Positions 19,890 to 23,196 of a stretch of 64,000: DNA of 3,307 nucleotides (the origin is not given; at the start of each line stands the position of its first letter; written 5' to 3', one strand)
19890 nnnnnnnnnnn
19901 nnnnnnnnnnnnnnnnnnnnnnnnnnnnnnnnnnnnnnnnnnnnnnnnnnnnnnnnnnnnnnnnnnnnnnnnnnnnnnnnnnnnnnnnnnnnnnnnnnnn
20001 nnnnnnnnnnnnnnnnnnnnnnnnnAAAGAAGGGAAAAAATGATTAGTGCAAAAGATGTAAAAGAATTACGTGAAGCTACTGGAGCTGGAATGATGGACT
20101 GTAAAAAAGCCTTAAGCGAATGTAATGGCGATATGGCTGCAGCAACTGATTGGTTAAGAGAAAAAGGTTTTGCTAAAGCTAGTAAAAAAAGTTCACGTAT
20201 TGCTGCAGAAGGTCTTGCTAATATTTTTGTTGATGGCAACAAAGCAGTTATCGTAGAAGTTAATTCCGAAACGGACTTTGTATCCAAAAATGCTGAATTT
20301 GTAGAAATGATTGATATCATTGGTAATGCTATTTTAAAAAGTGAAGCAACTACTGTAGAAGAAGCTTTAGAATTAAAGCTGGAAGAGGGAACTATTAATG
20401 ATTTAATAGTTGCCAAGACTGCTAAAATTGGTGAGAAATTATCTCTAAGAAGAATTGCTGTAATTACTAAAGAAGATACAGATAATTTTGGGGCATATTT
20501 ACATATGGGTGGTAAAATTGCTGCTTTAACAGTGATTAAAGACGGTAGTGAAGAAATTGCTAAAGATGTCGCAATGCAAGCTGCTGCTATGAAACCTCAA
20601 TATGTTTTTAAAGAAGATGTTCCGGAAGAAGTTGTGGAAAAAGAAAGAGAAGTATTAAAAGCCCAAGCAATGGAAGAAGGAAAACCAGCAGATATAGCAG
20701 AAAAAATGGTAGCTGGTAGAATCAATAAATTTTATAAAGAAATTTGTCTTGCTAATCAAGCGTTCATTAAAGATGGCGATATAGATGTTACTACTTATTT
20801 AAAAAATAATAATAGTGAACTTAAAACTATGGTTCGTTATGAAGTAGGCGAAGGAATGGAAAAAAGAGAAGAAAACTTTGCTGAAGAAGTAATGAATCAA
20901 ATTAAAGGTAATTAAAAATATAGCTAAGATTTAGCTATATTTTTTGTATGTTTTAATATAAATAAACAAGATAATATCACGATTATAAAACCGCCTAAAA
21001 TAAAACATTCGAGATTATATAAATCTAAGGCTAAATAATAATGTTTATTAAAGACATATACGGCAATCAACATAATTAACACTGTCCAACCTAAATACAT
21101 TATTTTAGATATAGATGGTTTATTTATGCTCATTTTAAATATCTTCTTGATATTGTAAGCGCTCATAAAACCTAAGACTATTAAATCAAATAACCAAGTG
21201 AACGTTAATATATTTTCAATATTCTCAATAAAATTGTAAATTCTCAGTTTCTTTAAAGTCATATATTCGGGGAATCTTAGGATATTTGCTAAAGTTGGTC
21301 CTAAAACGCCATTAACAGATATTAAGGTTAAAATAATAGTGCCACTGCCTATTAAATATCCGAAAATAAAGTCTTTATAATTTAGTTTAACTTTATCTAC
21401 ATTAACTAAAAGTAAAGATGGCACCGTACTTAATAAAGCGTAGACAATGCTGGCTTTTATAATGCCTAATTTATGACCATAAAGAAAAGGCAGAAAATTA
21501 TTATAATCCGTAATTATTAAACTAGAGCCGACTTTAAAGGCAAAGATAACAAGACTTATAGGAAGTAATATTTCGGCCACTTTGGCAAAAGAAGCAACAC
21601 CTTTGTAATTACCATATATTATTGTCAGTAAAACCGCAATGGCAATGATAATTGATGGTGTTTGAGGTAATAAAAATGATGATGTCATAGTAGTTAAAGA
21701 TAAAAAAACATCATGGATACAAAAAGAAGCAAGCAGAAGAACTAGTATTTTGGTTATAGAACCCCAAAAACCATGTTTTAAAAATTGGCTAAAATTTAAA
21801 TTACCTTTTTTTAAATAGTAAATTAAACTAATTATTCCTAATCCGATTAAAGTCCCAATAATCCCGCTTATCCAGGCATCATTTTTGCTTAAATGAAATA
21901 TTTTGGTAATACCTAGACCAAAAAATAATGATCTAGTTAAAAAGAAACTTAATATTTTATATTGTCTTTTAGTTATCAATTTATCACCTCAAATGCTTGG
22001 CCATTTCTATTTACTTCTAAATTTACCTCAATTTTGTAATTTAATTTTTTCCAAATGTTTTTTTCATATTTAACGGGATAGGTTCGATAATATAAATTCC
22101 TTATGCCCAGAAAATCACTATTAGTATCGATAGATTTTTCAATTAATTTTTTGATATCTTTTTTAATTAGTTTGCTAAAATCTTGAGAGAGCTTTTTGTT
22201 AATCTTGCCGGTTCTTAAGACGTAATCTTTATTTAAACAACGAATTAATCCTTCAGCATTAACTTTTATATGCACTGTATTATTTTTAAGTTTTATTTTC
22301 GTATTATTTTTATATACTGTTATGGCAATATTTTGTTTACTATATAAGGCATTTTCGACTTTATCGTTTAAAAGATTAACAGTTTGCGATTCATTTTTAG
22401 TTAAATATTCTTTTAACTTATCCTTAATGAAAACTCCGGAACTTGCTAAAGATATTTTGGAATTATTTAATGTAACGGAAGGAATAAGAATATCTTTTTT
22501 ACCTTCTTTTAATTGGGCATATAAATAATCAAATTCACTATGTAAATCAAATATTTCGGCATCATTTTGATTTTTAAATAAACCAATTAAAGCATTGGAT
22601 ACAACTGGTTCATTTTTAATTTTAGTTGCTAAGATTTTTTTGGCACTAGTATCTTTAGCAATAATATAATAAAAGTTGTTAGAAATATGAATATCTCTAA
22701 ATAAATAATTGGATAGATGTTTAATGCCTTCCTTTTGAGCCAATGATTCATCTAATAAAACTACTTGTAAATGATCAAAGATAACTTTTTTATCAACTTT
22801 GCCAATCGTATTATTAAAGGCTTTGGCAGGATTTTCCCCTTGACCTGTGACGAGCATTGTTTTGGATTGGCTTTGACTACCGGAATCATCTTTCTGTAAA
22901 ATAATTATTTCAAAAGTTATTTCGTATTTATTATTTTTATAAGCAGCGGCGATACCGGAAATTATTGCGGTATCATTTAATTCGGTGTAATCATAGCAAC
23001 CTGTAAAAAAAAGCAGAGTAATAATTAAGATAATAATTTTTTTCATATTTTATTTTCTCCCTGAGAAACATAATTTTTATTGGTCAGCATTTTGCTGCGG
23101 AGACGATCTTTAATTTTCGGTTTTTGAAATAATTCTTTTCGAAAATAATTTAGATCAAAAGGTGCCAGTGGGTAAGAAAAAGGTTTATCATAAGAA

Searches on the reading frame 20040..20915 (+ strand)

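Call 81: search_protein_families(library=pfam, proteins=[window:20040-20915:+], max_evalue=0.001)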
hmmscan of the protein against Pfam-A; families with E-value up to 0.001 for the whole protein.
window:20040-20915:+ (291 aa): 2 families
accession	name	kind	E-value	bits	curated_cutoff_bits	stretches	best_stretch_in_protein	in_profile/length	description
PF00889.24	EF_TS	-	5.2e-71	238.9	27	1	69-271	1-204/204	Elongation factor TS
PF25025.1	EF-Ts_N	-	1.8e-06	28.2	33.2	1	7-42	17-53/60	Elongation factor Ts, mitochondrial, N-terminal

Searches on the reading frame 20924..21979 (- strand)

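Call 14: search_protein_families(library=ncbifam, proteins=[window:20924-21979:-], max_evalue=0.01)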
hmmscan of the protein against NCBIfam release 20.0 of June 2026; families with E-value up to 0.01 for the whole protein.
window:20924-21979:- (351 aa): 2 families
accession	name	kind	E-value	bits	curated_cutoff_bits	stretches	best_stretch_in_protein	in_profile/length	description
TIGR00912.1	2A0309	subfamily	1e-25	90.9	139.55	1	30-342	31-351/357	endospore germination permease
NF052516.1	SpGerGerXB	equivalog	4e-12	46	600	1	25-342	25-348/355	spore germination protein GerXB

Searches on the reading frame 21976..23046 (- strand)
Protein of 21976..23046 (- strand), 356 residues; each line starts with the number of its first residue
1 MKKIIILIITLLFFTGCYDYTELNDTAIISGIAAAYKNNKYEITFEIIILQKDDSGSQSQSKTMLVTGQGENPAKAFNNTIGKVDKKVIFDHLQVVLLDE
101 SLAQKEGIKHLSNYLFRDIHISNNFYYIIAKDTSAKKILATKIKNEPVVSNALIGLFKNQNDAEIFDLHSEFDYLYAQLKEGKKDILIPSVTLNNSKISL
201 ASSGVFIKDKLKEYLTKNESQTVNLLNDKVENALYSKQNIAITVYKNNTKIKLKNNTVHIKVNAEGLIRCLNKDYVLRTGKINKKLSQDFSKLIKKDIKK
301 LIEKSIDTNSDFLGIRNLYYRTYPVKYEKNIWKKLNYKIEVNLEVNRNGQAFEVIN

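Call 14: search_protein_families(library=ncbifam, proteins=[window:21976-23046:-], max_evalue=0.01)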
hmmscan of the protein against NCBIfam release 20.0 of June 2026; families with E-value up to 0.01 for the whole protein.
window:21976-23046:- (356 aa): 4 families
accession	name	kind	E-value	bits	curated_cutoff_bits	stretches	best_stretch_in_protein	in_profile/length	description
TIGR02887.1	spore_ger_x_C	subfamily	6.7e-65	219.5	163.25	1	1-350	2-369/371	Ger(x)C family spore germination protein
NF052517.1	SpGerGerXC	equivalog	2.9e-09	36.7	500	1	2-143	2-147/300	spore germination protein GerXC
TIGR03578.1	EF_0831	hypoth_equivalog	0.0021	18.4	89.65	1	60-97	4-41/96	conserved hypothetical protein EF_0831/AHA_3912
TIGR01096.1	3A0103s03R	subfamily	0.0058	16.2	256.35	0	211-275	184-249/250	lysine/arginine/ornithine ABC transporter substrate-binding protein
